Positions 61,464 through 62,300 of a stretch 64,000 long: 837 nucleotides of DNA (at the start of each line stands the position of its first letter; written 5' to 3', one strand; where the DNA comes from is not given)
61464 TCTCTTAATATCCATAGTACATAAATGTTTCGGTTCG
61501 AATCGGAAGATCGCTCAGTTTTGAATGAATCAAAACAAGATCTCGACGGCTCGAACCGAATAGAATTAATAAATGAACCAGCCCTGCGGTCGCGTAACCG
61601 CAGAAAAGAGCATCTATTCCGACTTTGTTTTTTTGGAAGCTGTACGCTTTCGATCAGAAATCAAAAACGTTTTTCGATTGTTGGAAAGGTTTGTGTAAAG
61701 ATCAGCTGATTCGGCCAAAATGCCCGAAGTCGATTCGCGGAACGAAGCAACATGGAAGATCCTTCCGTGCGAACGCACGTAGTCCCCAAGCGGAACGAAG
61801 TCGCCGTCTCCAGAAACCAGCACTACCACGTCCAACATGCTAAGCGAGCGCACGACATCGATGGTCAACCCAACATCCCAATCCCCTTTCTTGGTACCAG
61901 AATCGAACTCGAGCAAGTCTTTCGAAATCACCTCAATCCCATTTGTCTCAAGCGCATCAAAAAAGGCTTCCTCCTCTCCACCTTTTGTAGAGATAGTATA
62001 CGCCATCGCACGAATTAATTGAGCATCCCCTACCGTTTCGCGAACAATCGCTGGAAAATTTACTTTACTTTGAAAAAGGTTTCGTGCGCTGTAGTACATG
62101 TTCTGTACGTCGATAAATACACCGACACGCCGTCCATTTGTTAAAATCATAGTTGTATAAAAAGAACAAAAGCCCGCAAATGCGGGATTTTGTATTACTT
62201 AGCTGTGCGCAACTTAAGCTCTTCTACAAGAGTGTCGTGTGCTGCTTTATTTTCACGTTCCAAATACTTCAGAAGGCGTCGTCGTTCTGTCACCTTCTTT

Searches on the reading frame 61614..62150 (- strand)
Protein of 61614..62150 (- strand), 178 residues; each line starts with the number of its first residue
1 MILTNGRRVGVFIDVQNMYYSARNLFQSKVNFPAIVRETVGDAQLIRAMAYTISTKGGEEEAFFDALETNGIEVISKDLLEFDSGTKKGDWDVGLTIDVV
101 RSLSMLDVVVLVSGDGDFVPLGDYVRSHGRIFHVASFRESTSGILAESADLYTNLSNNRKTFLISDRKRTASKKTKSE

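Call 78: search_protein_families(library=pfam, proteins=[window:61614-62150:-], max_evalue=0.001)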
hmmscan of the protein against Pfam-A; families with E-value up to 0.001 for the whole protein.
window:61614-62150:- (178 aa): 1 family
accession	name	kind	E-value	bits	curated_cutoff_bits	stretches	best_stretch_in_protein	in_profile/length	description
PF01936.24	NYN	-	5e-28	98.9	24.2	1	8-154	1-143/145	NYN domain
